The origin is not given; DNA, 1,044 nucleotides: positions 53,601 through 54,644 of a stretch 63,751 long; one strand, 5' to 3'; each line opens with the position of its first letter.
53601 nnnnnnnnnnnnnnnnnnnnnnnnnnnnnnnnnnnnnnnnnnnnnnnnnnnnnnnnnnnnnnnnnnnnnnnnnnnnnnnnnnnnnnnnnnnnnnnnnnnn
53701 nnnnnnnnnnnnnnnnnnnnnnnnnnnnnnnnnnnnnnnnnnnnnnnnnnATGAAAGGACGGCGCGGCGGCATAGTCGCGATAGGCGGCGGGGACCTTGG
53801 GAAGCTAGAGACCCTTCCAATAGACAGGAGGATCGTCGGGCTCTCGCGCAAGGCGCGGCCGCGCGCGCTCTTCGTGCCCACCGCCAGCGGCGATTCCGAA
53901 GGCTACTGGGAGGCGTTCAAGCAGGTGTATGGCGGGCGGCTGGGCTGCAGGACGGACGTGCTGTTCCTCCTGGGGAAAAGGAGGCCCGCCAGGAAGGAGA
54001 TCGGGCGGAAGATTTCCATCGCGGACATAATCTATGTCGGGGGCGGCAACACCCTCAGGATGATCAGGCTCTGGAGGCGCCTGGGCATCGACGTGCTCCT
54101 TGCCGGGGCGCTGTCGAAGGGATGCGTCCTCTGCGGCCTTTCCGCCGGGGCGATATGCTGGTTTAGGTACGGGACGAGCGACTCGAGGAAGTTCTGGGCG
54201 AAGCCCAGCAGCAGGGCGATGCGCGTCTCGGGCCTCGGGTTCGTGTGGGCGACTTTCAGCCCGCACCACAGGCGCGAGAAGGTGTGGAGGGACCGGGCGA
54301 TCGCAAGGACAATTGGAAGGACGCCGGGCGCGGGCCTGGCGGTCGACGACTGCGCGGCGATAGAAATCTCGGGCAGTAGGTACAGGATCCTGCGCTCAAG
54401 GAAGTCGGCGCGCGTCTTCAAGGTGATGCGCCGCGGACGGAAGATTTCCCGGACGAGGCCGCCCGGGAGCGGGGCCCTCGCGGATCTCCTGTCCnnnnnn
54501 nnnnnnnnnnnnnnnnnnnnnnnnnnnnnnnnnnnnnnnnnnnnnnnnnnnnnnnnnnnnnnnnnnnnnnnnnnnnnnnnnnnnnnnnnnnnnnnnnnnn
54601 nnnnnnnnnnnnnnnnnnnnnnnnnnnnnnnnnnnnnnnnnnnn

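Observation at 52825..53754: Pentameric ligand-gated ion channel (GLIC/ELIC-like) homolog in an archaeon, translationally coupled to an S51 peptidase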

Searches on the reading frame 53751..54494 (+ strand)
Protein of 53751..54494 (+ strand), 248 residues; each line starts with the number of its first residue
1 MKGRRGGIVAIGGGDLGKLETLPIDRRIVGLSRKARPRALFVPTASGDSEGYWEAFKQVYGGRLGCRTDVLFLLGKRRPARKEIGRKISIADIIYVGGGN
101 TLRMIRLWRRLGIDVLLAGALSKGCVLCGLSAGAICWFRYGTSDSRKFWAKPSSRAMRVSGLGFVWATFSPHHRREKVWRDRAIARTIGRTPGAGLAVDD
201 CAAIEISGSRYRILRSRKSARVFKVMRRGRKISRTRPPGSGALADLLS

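Call 3: search_protein_families(library=pfam, proteins=[window:53751-54494:+], max_evalue=1)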
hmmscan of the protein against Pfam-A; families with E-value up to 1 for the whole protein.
window:53751-54494:+ (248 aa): 1 family
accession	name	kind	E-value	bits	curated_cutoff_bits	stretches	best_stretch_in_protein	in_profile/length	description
PF03575.23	Peptidase_S51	-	1.2e-38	133.3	23.9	1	9-213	2-205/206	Peptidase family S51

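Call 4: search_protein_families(library=ncbifam, proteins=[window:53751-54494:+], max_evalue=1)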
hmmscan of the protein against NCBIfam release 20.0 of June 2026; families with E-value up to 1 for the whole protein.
window:53751-54494:+ (248 aa): 2 families
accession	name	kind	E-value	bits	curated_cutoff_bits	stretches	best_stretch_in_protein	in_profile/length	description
TIGR02069.1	cyanophycinase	equivalog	1.4e-08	34.6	126.6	1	9-208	2-200/250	cyanophycinase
NF003642.0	PRK05282.1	equivalog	8.6e-06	25.4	156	1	85-134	74-123/233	dipeptidase PepE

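Call 22: find_homologous_proteins(query=window:53751-54494:+, max_evalue=1e-10)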
Query window:53751-54494:+ (248 aa): 4694 proteins with E <= 1e-10 among 8000 candidates; the best 120 are listed.
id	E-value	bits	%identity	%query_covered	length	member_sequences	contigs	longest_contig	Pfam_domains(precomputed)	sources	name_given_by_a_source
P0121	2.9e-158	543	100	100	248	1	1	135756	PF03575.24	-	-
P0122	1.6e-82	295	60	97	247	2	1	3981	PF03575.24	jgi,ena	-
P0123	1.2e-79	285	56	97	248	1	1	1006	PF03575.24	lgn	-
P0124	4.8e-79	283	58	97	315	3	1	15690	PF03575.24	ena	-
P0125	1.0e-78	282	56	96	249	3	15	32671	PF03575.24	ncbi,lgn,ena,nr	ncbi:MAG: Type 1 glutamine amidotransferase-like domain-containing protein [Candidatus Moranbacteria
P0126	2.0e-78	281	58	96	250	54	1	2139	PF03575.24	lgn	-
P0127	2.5e-78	281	57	97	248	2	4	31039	PF03575.24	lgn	-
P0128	3.1e-78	281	56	97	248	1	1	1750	PF03575.24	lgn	-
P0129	3.8e-78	281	56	97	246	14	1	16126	PF03575.24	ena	-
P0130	4.0e-78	280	55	99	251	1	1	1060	PF03575.24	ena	-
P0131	4.9e-78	280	57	97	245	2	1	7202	PF03575.24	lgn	-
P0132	5.9e-78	280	56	97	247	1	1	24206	PF03575.24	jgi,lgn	-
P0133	1.6e-77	278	56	97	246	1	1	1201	PF03575.24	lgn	-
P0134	1.8e-77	278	57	96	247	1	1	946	PF03575.24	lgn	-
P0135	2.2e-77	278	58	97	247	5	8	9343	PF03575.24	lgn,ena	-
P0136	3.1e-77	278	55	97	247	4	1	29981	PF03575.24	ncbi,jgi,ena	ncbi:MAG: Type 1 glutamine amidotransferase-like domain-containing protein [Candidatus Moraniibacter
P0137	4.6e-77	277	56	96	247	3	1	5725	PF03575.24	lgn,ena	-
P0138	5.8e-77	277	56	96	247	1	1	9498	PF03575.24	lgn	-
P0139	1.5e-76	275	55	97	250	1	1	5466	PF03575.24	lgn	-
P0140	2.1e-76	275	56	98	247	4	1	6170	PF03575.24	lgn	-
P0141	2.2e-76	275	56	96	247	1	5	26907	PF03575.24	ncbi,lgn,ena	-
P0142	2.5e-76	275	57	96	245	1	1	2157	PF03575.24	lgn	-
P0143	2.9e-76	274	56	97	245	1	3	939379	PF03575.24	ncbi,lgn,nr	ncbi:MAG: peptidase E [Candidatus Moranbacteria bacterium]|nr:peptidase E [Candidatus Moranbacteria 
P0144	3.4e-76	274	54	97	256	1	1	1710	PF03575.24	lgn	-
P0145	3.7e-76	274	55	97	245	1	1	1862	PF03575.24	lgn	-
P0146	4.4e-76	274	56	97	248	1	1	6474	PF03575.24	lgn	-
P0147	4.7e-76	274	55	96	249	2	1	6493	PF03575.24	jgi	jgi:dipeptidase E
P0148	8.1e-76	273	57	97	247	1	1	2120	PF03575.24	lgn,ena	-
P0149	9.0e-76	273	53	97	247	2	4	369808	PF03575.24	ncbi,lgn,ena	-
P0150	9.6e-76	273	56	96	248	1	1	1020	PF03575.24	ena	-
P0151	1.6e-75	272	55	97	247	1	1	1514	PF03575.24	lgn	-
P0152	1.9e-75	272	54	100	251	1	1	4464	PF03575.24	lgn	-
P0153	2.0e-75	272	53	99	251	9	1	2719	PF03575.24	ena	-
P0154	2.0e-75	272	56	96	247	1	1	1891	PF03575.24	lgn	-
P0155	2.2e-75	271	54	97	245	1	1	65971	PF03575.24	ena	-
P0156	2.5e-75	271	56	96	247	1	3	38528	PF03575.24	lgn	-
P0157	2.5e-75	271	56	96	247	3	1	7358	PF03575.24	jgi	jgi:dipeptidase E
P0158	2.9e-75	271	52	97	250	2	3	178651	PF03575.24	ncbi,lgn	ncbi:MAG: Type 1 glutamine amidotransferase-like domain-containing protein [Minisyncoccota bacterium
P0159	3.0e-75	271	54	97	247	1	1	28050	PF03575.24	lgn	-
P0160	3.4e-75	271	54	97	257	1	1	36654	PF03575.24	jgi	jgi:dipeptidase E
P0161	5.0e-75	270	56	96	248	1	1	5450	PF03575.24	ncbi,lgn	ncbi:MAG: peptidase E [Candidatus Moraniibacteriota bacterium]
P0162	5.8e-75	270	55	97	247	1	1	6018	PF03575.24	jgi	jgi:dipeptidase E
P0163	6.2e-75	270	54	96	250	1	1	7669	PF03575.24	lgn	-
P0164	8.9e-75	270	56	96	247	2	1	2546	PF03575.24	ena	-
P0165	9.5e-75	269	55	97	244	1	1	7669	PF03575.24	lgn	-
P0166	1.2e-74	269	55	97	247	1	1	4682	PF03575.24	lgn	-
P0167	1.8e-74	269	51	100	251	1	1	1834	PF03575.24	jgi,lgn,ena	-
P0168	2.0e-74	268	54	97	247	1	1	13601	PF03575.24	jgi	jgi:dipeptidase E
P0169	2.1e-74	268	56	96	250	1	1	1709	PF03575.24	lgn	-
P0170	4.5e-74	267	55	96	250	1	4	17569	PF03575.24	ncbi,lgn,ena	-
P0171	6.4e-74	267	56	86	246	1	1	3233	PF03575.24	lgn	-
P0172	7.5e-74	266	55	96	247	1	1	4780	PF03575.24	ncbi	-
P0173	9.5e-74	266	52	97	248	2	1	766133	PF03575.24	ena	-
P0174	1.5e-73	266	53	97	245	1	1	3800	PF03575.24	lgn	-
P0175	1.6e-73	265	52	100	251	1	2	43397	PF03575.24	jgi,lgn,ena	jgi:dipeptidase E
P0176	1.9e-73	265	52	100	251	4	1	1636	PF03575.24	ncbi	ncbi:MAG: peptidase E [Candidatus Moraniibacteriota bacterium]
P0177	2.1e-73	265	56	98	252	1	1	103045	PF03575.24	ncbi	-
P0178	2.9e-73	265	55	97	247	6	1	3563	PF03575.24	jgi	jgi:dipeptidase E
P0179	3.0e-73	265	53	97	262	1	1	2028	PF03575.24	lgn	-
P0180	3.3e-73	264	53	98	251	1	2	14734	PF03575.24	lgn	-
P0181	4.6e-73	264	54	96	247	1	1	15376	PF03575.24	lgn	-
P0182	4.7e-73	264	53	97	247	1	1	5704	PF03575.24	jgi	jgi:dipeptidase E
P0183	5.1e-73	264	51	97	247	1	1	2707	PF03575.24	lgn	-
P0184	6.4e-73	263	57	97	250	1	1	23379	PF03575.24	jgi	jgi:dipeptidase E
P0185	6.8e-73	263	56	92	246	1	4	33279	PF03575.24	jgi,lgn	jgi:dipeptidase E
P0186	8.6e-73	263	54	97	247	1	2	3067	PF03575.24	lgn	-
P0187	9.2e-73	263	58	86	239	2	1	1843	PF03575.24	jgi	jgi:dipeptidase E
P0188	1.0e-72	263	55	93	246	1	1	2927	PF03575.24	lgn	-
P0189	1.2e-72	262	59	85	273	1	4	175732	PF03575.24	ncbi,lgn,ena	-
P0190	1.8e-72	262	56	97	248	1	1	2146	PF03575.24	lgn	-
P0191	2.9e-72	261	50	97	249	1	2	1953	PF03575.24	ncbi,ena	-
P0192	3.0e-72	261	52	97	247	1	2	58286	PF03575.24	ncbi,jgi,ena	ncbi:MAG: Type 1 glutamine amidotransferase-like domain-containing protein [Candidatus Moraniibacter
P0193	3.5e-72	261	54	94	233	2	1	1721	PF03575.24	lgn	-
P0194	4.9e-72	261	54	97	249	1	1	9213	PF03575.24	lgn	-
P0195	5.0e-72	261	55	97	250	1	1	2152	PF03575.24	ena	-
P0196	9.3e-72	260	52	94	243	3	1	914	PF03575.24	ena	-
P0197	9.6e-72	260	54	97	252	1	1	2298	PF03575.24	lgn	-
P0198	9.9e-72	260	52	97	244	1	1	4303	PF03575.24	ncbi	-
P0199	1.2e-71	259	51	97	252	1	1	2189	PF03575.24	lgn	-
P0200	1.6e-71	259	52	98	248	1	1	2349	PF03575.24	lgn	-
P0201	2.0e-71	259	51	97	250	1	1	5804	PF03575.24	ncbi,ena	-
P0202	2.0e-71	258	52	92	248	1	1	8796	PF03575.24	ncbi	-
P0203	2.2e-71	258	52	97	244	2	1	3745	PF03575.24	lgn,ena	-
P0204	2.9e-71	258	54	98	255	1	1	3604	PF03575.24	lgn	-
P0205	3.3e-71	258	52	93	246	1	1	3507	PF03575.24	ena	-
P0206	3.4e-71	258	56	92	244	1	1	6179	PF03575.24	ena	-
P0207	3.5e-71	258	51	97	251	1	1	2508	PF03575.24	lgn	-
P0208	3.8e-71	258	54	97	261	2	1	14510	PF03575.24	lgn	-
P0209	4.5e-71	257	53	97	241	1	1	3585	PF03575.24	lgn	-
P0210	2.0e-70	255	52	93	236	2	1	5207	PF03575.24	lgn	-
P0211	2.1e-70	255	53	97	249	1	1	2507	PF03575.24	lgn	-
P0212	2.3e-70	255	51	99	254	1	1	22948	PF03575.24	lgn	-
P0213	4.1e-70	254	56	87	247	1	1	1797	PF03575.24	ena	-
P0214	4.4e-70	254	54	91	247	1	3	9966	PF03575.24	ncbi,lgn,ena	ncbi:MAG: Type 1 glutamine amidotransferase-like domain-containing protein [Nanoarchaeota archaeon]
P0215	5.1e-70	254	53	97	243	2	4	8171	PF03575.24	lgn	-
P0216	8.6e-70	253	54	86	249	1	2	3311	PF03575.24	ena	-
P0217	8.8e-70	253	51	97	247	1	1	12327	PF03575.24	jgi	-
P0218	1.1e-69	253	55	94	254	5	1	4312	PF03575.24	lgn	-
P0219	1.7e-69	252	54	96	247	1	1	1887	PF03575.24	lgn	-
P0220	1.8e-69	252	54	97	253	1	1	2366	PF03575.24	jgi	jgi:dipeptidase E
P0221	1.9e-69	252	55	86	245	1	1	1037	PF03575.24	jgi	jgi:dipeptidase E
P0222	2.2e-69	252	54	90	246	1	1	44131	PF03575.24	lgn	-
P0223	2.8e-69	252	52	91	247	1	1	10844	PF03575.24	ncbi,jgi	jgi:dipeptidase E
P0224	3.7e-69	251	54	94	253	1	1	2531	PF03575.24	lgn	-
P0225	4.4e-69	251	53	88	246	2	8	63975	PF03575.24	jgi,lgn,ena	-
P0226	9.2e-69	250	48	97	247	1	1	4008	PF03575.24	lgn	-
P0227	9.7e-69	250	53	97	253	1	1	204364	PF03575.24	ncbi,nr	ncbi:MAG: peptidase E [Candidatus Moranbacteria bacterium]|nr:peptidase E [Candidatus Moranbacteria 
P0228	1.1e-68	250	53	89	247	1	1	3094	PF03575.24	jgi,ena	-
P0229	1.6e-68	249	52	97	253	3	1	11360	PF03575.24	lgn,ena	-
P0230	2.1e-68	249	52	97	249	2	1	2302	PF03575.24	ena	-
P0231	2.4e-68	248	51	97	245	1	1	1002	PF03575.24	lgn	-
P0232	2.7e-68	248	53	97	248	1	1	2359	PF03575.24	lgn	-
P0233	3.1e-68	248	51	91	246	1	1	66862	PF03575.24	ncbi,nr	ncbi:MAG: Type 1 glutamine amidotransferase-like domain-containing protein [Nanoarchaeota archaeon]|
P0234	3.6e-68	248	53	97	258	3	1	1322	PF03575.24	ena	-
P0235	4.0e-68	248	51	94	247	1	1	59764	PF03575.24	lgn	-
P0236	5.2e-68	247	51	98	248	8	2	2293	PF03575.24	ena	-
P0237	6.7e-68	247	53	91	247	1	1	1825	PF03575.24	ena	-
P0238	7.3e-68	247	53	97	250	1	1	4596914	PF03575.24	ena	-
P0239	8.9e-68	247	52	97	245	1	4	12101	PF03575.24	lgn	-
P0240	1.4e-67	246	54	90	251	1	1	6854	PF03575.24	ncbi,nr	ncbi:MAG: Type 1 glutamine amidotransferase-like domain-containing protein [Patescibacteria group ba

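Call 36: find_encoding_contigs(protein=P0124, flank=5000, max_places=3)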
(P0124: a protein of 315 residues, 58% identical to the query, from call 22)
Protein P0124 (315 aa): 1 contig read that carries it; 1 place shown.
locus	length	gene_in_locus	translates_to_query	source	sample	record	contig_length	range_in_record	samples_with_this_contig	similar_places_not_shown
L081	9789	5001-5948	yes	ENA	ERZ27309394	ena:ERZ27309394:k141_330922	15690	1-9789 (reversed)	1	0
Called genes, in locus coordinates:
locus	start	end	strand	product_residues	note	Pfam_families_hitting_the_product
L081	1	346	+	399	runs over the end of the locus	PF00266:Aminotran_5, PF00155:Aminotran_1_2 (faint)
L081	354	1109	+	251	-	-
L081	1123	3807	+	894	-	PF02861:Clp_N, PF23569:NBD_SMAX1, PF00004:AAA, PF17871:AAA_lid_9, PF00158:Sigma54_activat (weak), PF07724:AAA_2, PF07728:AAA_5, PF10431:ClpB_D2-small, +5 more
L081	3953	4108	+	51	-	PF00471:Ribosomal_L33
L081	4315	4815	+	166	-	PF06325:PrmA (weak), PF13847:Methyltransf_31 (weak), PF13649:Methyltransf_25 (weak)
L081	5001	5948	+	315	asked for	PF03575:Peptidase_S51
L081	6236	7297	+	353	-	PF18895:T4SS_pilin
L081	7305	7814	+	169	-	-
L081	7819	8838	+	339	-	-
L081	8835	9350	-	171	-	-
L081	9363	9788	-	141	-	?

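Call 37: find_encoding_contigs(protein=P0122, flank=5000, max_places=3)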
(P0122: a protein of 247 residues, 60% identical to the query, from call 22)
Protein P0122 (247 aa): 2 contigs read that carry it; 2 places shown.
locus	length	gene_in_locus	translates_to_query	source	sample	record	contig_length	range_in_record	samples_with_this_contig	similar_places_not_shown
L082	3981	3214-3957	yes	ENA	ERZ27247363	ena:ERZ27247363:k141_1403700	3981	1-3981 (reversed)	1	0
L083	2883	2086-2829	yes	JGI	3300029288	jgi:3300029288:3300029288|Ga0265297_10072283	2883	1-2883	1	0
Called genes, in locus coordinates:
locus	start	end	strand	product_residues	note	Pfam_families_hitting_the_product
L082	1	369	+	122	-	?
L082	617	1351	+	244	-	PF00512:HisKA, PF02518:HATPase_c, PF14501:HATPase_c_5 (weak)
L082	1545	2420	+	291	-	PF01073:3Beta_HSD, PF01370:Epimerase, PF02719:Polysacc_synt_2 (weak), PF07993:NAD_binding_4 (faint), PF13460:NAD_binding_10, PF16363:GDP_Man_Dehyd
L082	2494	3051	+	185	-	PF02698:DUF218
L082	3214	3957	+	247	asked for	PF03575:Peptidase_S51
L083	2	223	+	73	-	?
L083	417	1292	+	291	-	PF01073:3Beta_HSD, PF01370:Epimerase, PF02719:Polysacc_synt_2 (weak), PF05368:NmrA (faint), PF07993:NAD_binding_4 (faint), PF13460:NAD_binding_10, PF16363:GDP_Man_Dehyd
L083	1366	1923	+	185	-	PF02698:DUF218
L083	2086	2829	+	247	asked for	PF03575:Peptidase_S51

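Call 50: search_solved_structures(query=window:53751-54494:+, max_evalue=0.001, show_alignments=1)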
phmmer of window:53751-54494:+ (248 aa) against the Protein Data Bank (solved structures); distinct sequences matched with E-value up to 0.001: 1.
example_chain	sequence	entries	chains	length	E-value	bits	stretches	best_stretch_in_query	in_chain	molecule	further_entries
3l4e_A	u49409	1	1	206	4.1e-05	26.5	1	39-136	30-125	Uncharacterized peptidase Lmo0363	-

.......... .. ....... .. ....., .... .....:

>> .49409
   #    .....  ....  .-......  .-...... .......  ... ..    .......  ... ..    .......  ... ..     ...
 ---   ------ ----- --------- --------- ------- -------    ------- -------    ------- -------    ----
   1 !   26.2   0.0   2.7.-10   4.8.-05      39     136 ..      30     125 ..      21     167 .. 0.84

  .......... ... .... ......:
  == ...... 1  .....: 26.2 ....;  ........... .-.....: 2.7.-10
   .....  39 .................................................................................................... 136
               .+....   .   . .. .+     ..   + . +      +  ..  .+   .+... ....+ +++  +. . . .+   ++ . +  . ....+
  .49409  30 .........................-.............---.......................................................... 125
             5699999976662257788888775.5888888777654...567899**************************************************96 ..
